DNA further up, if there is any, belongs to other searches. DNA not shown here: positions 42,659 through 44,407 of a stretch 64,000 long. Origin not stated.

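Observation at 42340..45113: Candidate anti-phage defence locus: OLD-like ABC-ATPase/TOPRIM gene convergent with a HEPN-like (Rx4H) gene in an AT-rich island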

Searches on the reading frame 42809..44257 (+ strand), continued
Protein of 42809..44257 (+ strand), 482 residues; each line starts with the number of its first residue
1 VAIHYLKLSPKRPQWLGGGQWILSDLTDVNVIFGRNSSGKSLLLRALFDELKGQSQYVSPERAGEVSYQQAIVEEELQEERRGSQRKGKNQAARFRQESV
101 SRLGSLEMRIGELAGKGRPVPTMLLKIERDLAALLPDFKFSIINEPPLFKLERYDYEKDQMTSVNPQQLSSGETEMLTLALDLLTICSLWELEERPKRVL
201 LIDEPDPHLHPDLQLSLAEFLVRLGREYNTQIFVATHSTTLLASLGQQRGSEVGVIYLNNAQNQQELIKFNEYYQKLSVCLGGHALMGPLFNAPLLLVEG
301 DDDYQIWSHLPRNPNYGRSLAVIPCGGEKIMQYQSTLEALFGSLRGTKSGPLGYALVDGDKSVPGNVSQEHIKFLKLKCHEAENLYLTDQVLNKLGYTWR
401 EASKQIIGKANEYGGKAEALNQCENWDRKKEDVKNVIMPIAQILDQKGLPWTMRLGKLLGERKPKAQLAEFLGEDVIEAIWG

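Call 30: predict_structure(alignment_id=A1)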
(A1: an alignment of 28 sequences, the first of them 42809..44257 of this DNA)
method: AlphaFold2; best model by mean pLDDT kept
length: 482 residues; sequences in the alignment: 28
mean_pLDDT: 86.5   pTM: 0.77
mean pLDDT of the five models: 86.5, 84.8, 84.6, 84.6, 84.3
residues with pLDDT >= 90: 225; 70-90: 220; 50-70: 28; < 50: 9
segments of 3 or more residues with pLDDT < 50: 283-291
pLDDT, mean of each block of 10 residues (from residue 1): 84 88 93 86 92 87 78 88 73 83 93 86 90 88 90 91 85 88 94 90 82 88 91 89 79 84 85 70 48 75 83 76 82 86 72 90 86 93 96 96 97 95 95 94 92 92 94 94 84
secondary structure, 60 per line:
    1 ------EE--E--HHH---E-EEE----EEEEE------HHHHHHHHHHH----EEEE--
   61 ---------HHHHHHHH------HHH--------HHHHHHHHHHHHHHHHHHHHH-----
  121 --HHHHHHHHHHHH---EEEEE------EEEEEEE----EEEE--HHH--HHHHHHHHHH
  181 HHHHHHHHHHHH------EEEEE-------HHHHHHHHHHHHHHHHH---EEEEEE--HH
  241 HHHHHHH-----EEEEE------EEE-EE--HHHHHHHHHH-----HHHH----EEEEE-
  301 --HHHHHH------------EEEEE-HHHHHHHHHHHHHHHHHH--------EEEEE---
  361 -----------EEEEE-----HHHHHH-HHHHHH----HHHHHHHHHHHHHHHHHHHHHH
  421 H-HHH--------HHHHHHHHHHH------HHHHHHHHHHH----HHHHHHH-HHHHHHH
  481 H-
elements in order: E22-24 E29-33 H40-50 E55-58 H70-77 H95-115 H123-134 E138-142 E149-155 E160-163 H171-192 E199-203 H211-227 E231-236 H239-247 E253-257 E264-266 H272-281 H287-290 E295-299 H303-308 E321-325 H327-344 E353-357 E372-376 H382-387 H389-394 H399-421 H434-444 H451-461 H466-472 H474-481

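Call 33: fold_search(model_id=the predicted structure, library=pdb)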
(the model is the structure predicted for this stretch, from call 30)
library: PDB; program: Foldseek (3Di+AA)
matches with E <= 10: 1115; with E <= 0.001: 212
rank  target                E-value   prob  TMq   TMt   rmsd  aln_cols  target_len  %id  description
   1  9e8z_C                3.9e-07  1.00  0.25  0.23  23.8       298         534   21  4-component structure of retron Ec83 (released 2025-07-02)
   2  9lpa_B                4.3e-07  1.00  0.32  0.22  17.4       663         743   11  The cryo-EM structure of retron Eco8 in an active state (released 2025-11-19)
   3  9n6b_A                5.8e-07  1.00  0.25  0.23  12.7       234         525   20  Structure of the retron IA complex with HNH nuclease in the "up" orientation (released 2025-04-23)
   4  9lp9_B                6.1e-07  1.00  0.32  0.23  17.4       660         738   11  The cryo-EM structure of retron Eco8 in a standby state (released 2025-11-19)
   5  9n69_C                6.8e-07  1.00  0.29  0.31  12.4       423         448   16  Structure of the retron IA complex with HNH nuclease in the "down" orientation (released 2025-04-23)
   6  9n69_A                1.0e-06  1.00  0.26  0.24  19.3       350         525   16  Structure of the retron IA complex with HNH nuclease in the "down" orientation (released 2025-04-23)
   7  6p74                  1.0e-06  1.00  0.23  0.22  18.4       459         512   14  OLD nuclease from Thermus Scotoductus (released 2020-01-29)
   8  9e91_A                1.1e-06  1.00  0.33  0.40   9.1       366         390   16  Ec83 Retron PtuA Dimer bound to ATP (released 2025-07-02)
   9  9n6c_C                1.4e-06  1.00  0.23  0.25  10.9       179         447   23  Structure of the Retron IA Complex without the HNH Nuclease (released 2025-04-23)
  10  9nnb_D                1.5e-06  1.00  0.30  0.29  12.3       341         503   14  Cryo-EM structure of the Retron Ec78 complex, PtuA:PtuB:RT (4:2:1) (released 2025-10-08)
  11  8sm3_A                1.5e-06  1.00  0.34  0.30  18.6       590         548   14  Structure of Bacillus cereus VD045 Gabija GajA-GajB Complex (released 2023-11-22)
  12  9n6b_C                1.9e-06  1.00  0.22  0.24   7.5       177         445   23  Structure of the retron IA complex with HNH nuclease in the "up" orientation (released 2025-04-23)
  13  9vhe_D                2.2e-06  1.00  0.31  0.34   9.2       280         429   19  cryoEM structure of retron-Eco7 complex (released 2025-12-31)
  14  8u7i_A                2.6e-06  1.00  0.36  0.30  18.6       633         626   14  Structure of the phage immune evasion protein Gad1 bound to the Gabija GajAB complex (released 2023-11-22)
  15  9o4a_A                2.8e-06  1.00  0.37  0.38  11.1       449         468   16  Ec83 Retron PtuAB mutant complex (released 2025-07-02)
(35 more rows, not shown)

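Call 47: find_related_loci(query=A1, collection=viral_contigs, flank=6000)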
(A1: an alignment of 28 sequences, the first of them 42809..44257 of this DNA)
Query A1 (482 aa) in viral_contigs; peptide patterns used: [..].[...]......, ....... (x = any residue, [..] = any of these).
212 stretches matched a pattern; 31 encode a relative of the query (tblastn E <= 1e-3); 31 distinct loci.
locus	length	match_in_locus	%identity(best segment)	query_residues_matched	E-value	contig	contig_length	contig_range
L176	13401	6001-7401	29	23-480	8e-40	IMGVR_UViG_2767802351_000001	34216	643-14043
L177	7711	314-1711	28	26-480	4e-39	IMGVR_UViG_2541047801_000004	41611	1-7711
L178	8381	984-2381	28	26-480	4e-39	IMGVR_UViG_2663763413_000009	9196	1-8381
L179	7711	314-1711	28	26-480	4e-39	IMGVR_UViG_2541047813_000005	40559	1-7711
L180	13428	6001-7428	27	16-480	2e-37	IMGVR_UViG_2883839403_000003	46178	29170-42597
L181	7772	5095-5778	24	195-435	1e-10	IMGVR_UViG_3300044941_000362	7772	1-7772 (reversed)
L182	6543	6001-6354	26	195-327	3e-9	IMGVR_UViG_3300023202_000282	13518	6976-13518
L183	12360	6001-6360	31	128-244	4e-9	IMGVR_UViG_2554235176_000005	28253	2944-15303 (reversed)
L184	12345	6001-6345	29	199-327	1e-8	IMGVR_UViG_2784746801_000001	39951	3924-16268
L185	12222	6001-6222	41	167-243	2e-8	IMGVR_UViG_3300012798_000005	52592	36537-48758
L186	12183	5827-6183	34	181-303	3e-8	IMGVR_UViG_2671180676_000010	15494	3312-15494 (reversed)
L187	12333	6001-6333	33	131-243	3e-8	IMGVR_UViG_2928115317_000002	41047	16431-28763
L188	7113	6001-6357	34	181-303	3e-8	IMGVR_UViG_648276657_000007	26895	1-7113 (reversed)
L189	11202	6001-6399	30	124-264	1e-7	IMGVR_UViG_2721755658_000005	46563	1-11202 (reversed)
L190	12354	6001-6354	30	195-327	7e-10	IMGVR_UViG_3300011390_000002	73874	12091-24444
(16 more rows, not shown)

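Call 72: search_dna_similar(query=window:42809-44257:+, collection=plasmids, mode=protein, max_rows=12)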
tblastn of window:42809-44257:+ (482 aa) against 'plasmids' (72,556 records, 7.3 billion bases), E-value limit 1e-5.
Records with a match: 8; places in all: 8; records where one place covers at least 80% of the query: 1.
Best place of each record, by identity: <60% 8.
By first word of the organism name: Escherichia 1; Gloeobacter 1; Burkholderia 1; Rhizobium 1; Croceicoccus 1; Paraburkholderia 1; Crocosphaera 1; Fusobacterium 1.
By predicted mobility (MOB-suite, as given by PLSDB): non-mobilizable 6; conjugative 1; mobilizable 1.
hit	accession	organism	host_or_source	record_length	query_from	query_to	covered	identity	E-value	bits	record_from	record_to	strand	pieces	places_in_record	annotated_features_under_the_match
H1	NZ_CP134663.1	Escherichia coli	Larus michahellis,bacteria,cloaca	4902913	26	480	94%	28.3%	9e-35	145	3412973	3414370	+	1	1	none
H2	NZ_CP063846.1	Gloeobacter morelensis MG652769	biofilm,cave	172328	31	242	44%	28.9%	2e-7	61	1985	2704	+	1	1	AAA family ATPase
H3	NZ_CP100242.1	Burkholderia glumae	cell culture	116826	152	341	39%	29.2%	6e-7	60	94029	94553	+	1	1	ATP-binding protein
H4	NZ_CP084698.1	Rhizobium ruizarguesonis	Pisum sativum L.,Cell culture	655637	178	327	31%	30.9%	1e-7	62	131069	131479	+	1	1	ATP-binding protein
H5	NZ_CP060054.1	Croceicoccus marinus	prokaryote,marine sediment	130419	198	327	27%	34.1%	5e-7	60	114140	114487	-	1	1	ATP-binding protein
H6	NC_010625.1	Paraburkholderia phymatum STM815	-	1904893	195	342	31%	29.7%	5e-7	60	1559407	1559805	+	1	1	record has no annotation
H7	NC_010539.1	Crocosphaera subtropica ATCC 51142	-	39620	130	248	25%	35.0%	3e-6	57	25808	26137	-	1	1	AAA family ATPase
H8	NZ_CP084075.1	Fusobacterium vincentii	-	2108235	164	263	21%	34.3%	4e-7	61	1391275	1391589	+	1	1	none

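Call 73: search_dna_similar(query=window:42809-44257:+, collection=phages, mode=protein, max_rows=12)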
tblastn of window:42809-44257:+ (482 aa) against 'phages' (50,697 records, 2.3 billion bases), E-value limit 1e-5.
No match.

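Call 75: get_annotated_region(hit=H1, flank=6000)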
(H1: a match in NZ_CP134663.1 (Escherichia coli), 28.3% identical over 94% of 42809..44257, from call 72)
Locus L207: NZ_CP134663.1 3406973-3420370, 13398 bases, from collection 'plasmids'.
description: Escherichia coli strain 64A:C plasmid unnamed1, complete sequence
organism: Escherichia coli (NCBI taxid 562)
taxonomy: Bacteria; Pseudomonadota; Gammaproteobacteria; Enterobacterales; Enterobacteriaceae; Escherichia; Escherichia coli
host: -; source: Larus michahellis,bacteria,cloaca; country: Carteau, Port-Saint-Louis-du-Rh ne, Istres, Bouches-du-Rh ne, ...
typing (MOB-suite, as given by PLSDB): non-mobilizable
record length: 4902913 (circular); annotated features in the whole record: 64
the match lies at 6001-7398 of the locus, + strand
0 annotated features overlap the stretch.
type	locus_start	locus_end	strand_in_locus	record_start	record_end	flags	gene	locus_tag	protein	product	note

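Call 79: search_protein_families(library=pfam, proteins=[L209:7057-8526:+, L049:7947-9401:+, L059:7950-9395:+, L056:310-1740:+, L066:7953-9416:+, L035:7932-9422:+], max_evalue=0.01)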
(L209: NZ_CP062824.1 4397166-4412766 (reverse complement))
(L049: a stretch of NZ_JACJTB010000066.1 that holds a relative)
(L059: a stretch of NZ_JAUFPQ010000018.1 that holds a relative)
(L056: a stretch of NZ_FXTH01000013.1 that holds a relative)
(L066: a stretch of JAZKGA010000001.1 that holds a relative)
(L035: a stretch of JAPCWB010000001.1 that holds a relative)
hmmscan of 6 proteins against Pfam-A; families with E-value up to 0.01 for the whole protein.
L209:7057-8526:+ (489 aa): 5 families
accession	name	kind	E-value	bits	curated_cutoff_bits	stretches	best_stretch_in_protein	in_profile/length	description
PF13175.12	AAA_15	-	5.2e-14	53.1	32.1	1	100-238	241-373/374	AAA ATPase domain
PF13304.12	AAA_21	-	1.5e-11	45.4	27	1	85-240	170-303/304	AAA domain, putative AbiEii toxin, Type IV TA system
PF00005.33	ABC_tran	-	3.1e-05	25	25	1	20-197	14-135/137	ABC transporter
PF02463.25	SMC_N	-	0.00018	21.5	40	1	17-232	24-198/220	RecF/RecN/SMC N terminal domain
PF13166.12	AAA_13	-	0.005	16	36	0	13-39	12-41/713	AAA domain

L049:7947-9401:+ (485 aa): 8 families
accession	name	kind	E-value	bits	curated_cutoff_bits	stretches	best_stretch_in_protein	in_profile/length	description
PF13175.12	AAA_15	-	3.5e-15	56.9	32.1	1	85-237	222-372/374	AAA ATPase domain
PF13304.12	AAA_21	-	1.6e-13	51.9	27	1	89-239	147-303/304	AAA domain, putative AbiEii toxin, Type IV TA system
PF02463.25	SMC_N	-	1.1e-07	31.9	40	1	156-238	125-201/220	RecF/RecN/SMC N terminal domain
PF00005.33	ABC_tran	-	1.9e-05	25.7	25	1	24-202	12-135/137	ABC transporter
PF14491.11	DUF4435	-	0.00032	21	27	1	288-388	2-98/238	Protein of unknown function (DUF4435)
PF13173.12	AAA_14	-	0.0057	17.1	27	0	24-48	3-27/129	AAA domain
PF01637.24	ATPase_2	-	0.0076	16.5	33.2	0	21-73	18-68/225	ATPase domain predominantly from Archaea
PF13166.12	AAA_13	-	0.0079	15.4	36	1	12-39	5-32/713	AAA domain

L059:7950-9395:+ (482 aa): 11 families
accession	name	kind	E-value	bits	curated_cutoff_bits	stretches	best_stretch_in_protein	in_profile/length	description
PF13175.12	AAA_15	-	2.9e-15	57.2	32.1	1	114-236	255-373/374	AAA ATPase domain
PF13304.12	AAA_21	-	5.7e-13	50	27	1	92-236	168-302/304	AAA domain, putative AbiEii toxin, Type IV TA system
PF02463.25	SMC_N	-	4.7e-09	36.4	40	1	23-234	25-201/220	RecF/RecN/SMC N terminal domain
PF00005.33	ABC_tran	-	1.6e-05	25.9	25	1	24-201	13-136/137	ABC transporter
PF13173.12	AAA_14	-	0.00054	20.4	27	0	23-79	3-48/129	AAA domain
PF14491.11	DUF4435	-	0.0015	18.8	27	1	286-395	2-107/238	Protein of unknown function (DUF4435)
PF13401.12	AAA_22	-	0.0019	19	27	1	22-79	5-61/130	AAA domain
PF13476.12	AAA_23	-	0.0027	18.8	27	0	23-91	20-84/201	AAA domain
PF13166.12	AAA_13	-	0.0039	16.4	36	1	9-53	3-49/713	AAA domain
PF01637.24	ATPase_2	-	0.0077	16.5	33.2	0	23-94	21-90/225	ATPase domain predominantly from Archaea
PF05729.18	NACHT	-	0.0078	16.5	26.7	0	25-54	3-32/167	NACHT domain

L056:310-1740:+ (477 aa): 4 families
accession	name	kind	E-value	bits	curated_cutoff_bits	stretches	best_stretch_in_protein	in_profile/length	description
PF13175.12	AAA_15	-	1.9e-18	67.7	32.1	1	74-232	205-372/374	AAA ATPase domain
PF13304.12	AAA_21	-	4.9e-14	53.5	27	1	146-235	221-304/304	AAA domain, putative AbiEii toxin, Type IV TA system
PF02463.25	SMC_N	-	1.5e-05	25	40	0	131-236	123-204/220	RecF/RecN/SMC N terminal domain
PF13166.12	AAA_13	-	0.0019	17.4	36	1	8-46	6-45/713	AAA domain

L066:7953-9416:+ (488 aa): 10 families
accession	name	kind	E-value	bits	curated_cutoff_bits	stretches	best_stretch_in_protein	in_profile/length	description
PF13175.12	AAA_15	-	3.5e-18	66.8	32.1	2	97-243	239-373/374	AAA ATPase domain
PF13304.12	AAA_21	-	6.2e-17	63.1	27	2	167-244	236-303/304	AAA domain, putative AbiEii toxin, Type IV TA system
PF13166.12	AAA_13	-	1.2e-08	34.6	36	2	20-72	10-54/713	AAA domain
PF02463.25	SMC_N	-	5.7e-06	26.4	40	1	25-240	23-198/220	RecF/RecN/SMC N terminal domain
PF11398.14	DUF2813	-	6.3e-05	23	21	0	183-248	268-329/372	Protein of unknown function (DUF2813)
PF00005.33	ABC_tran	-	0.00037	21.5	25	1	28-184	13-124/137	ABC transporter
PF01637.24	ATPase_2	-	0.0025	18.1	33.2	1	25-115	19-109/225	ATPase domain predominantly from Archaea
PF14491.11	DUF4435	-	0.0028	17.9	27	1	293-389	3-95/238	Protein of unknown function (DUF4435)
PF13476.12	AAA_23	-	0.003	18.7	27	1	27-48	20-41/201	AAA domain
PF03193.22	RsgA_GTPase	-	0.0074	16.6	30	0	6-53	88-133/174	RsgA GTPase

L035:7932-9422:+ (497 aa): 7 families
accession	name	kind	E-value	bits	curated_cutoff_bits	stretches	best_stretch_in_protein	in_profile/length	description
PF13304.12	AAA_21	-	2e-13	51.5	27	1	162-245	228-303/304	AAA domain, putative AbiEii toxin, Type IV TA system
PF13175.12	AAA_15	-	6.3e-10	39.7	32.1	1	169-245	298-374/374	AAA ATPase domain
PF00005.33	ABC_tran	-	0.00036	21.6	25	1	39-182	11-119/137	ABC transporter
PF11536.14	DUF3226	-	0.00062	20.1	27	1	298-387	3-89/208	Protein of unknown function (DUF3226)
PF14491.11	DUF4435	-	0.0011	19.2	27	1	299-400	5-98/238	Protein of unknown function (DUF4435)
PF13401.12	AAA_22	-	0.0035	18.1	27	0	41-94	7-64/130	AAA domain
PF02463.25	SMC_N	-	0.0049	16.8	40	0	40-240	24-197/220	RecF/RecN/SMC N terminal domain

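Call 80: search_protein_families(library=padloc, proteins=[L209:7057-8526:+, L049:7947-9401:+, L059:7950-9395:+, L035:7932-9422:+], max_evalue=1e-10)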
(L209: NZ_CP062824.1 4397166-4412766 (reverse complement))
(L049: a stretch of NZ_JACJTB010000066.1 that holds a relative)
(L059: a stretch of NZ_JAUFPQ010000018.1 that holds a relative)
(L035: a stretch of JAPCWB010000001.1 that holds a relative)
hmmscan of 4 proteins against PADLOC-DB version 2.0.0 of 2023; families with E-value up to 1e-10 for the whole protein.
L209:7057-8526:+ (489 aa): 9 families
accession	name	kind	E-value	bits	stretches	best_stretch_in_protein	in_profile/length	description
PDLC04244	PDC-M01A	-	1e-17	62.1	1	16-250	189-402/482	-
PDLC02979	AriA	-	3e-15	54.9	1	128-237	264-371/373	-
PDLC02980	AriA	-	8.3e-15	53.5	1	93-239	178-302/304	-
PDLC02981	AriAB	-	2.5e-14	50.9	1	69-382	219-524/694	-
PDLC03878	NsnB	-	5.9e-13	47.3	0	136-242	190-284/345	-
PDLC00303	PtuA1|PtuA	-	1.3e-12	45.6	0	153-243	206-285/386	AAA ATPase domain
PDLC04164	AriA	-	8.2e-12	43.2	1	17-237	27-234/253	-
PDLC04239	PDC-M01A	-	2.5e-11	40.7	0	190-239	412-456/552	-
PDLC04737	PDC-M62A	-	3.6e-11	40.8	0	161-239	396-475/601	-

L049:7947-9401:+ (485 aa): 24 families
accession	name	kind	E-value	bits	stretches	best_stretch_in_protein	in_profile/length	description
PDLC04164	AriA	-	3e-22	77.4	1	10-240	13-237/253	-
PDLC02981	AriAB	-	5.7e-22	76.2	1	86-385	234-527/694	-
PDLC03878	NsnB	-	7.5e-19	66.7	1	56-242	114-284/345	-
PDLC02979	AriA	-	5.8e-17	60.5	1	53-237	196-371/373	-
PDLC02914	ATPase-Toprim_I-B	-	1.5e-15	55.3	1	23-268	25-276/443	-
PDLC00273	PtuA1|PtuA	-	2.7e-15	54.3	1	103-249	136-279/375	AAA ATPase domain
PDLC02980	AriA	-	1.1e-14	53.1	1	83-239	141-303/304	-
PDLC00303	PtuA1|PtuA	-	1.3e-14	52.1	0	126-264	178-308/386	AAA ATPase domain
PDLC04135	mad3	-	1.5e-14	52.4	1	119-239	209-327/374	mads_3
PDLC00289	PtuA1|PtuA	-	3.1e-14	50.8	1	128-250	188-302/404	AAA ATPase domain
PDLC04239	PDC-M01A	-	1.2e-13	48.4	0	190-236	408-453/552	-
PDLC00091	GajA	-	3.1e-13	47.4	0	193-241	296-344/627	AAA ATPase domain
PDLC04244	PDC-M01A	-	4.2e-13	46.9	1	22-262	189-412/482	-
PDLC00295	PtuA1|PtuA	-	8.9e-13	46.1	0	128-238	218-333/451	AAA ATPase domain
PDLC00285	PtuA1|PtuA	-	2.1e-12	45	0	67-241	163-332/432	AAA ATPase domain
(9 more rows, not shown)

L059:7950-9395:+ (482 aa): 19 families
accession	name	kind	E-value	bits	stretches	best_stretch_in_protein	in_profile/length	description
PDLC02981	AriAB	-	1.3e-19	68.3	1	50-384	201-528/694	-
PDLC03878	NsnB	-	3e-18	64.7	1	55-238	114-282/345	-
PDLC02979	AriA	-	1.5e-17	62.5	1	114-236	254-372/373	-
PDLC04164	AriA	-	4.9e-17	60.3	1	23-238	28-237/253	-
PDLC00273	PtuA1|PtuA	-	9.9e-16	55.7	1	107-239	147-271/375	AAA ATPase domain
PDLC02980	AriA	-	1.7e-15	55.8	1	90-237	166-303/304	-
PDLC02914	ATPase-Toprim_I-B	-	2e-14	51.7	0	142-263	161-271/443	-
PDLC04135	mad3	-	2.5e-14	51.6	0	126-241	218-332/374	mads_3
PDLC00091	GajA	-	4.8e-14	50.1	0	190-236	295-341/627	AAA ATPase domain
PDLC00303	PtuA1|PtuA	-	8.3e-14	49.5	0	156-235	206-280/386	AAA ATPase domain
PDLC04244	PDC-M01A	-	7.6e-13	46.1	1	20-233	188-388/482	-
PDLC02335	AbiLi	-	2.2e-12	44.7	1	20-251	74-251/326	AbiLi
PDLC04235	PDC-M01A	-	4.4e-12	43.6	0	164-233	348-412/510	-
PDLC04239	PDC-M01A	-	6.2e-12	42.8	0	188-234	408-453/552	-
PDLC00289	PtuA1|PtuA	-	6.7e-12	43.2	0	126-240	188-295/404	AAA ATPase domain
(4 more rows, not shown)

L035:7932-9422:+ (497 aa): 12 families
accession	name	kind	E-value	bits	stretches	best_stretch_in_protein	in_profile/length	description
PDLC03878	NsnB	-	9.5e-17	59.8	1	129-255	171-291/345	-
PDLC02980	AriA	-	5.5e-14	50.8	0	165-245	231-303/304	-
PDLC02979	AriA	-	1.3e-12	46.2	0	163-245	291-373/373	-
PDLC00265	PtuA1|PtuA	-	1.6e-12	45.3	0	170-249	303-376/479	AAA ATPase domain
PDLC02981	AriAB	-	1.9e-12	44.7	1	170-398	308-528/694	-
PDLC00283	PtuA1|PtuA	-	8.5e-12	42.9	0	164-249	269-348/448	AAA ATPase domain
PDLC00271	PtuA1|PtuA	-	2.8e-11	41.6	0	170-248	245-325/421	AAA ATPase domain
PDLC04135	mad3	-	2.9e-11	41.5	0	163-245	255-327/374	mads_3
PDLC02914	ATPase-Toprim_I-B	-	4.9e-11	40.5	0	113-245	135-248/443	-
PDLC00285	PtuA1|PtuA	-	7.2e-11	40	0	160-249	252-334/432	AAA ATPase domain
PDLC04244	PDC-M01A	-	9.2e-11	39.2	0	164-244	318-391/482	-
PDLC00273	PtuA1|PtuA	-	9.4e-11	39.3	0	170-248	201-272/375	AAA ATPase domain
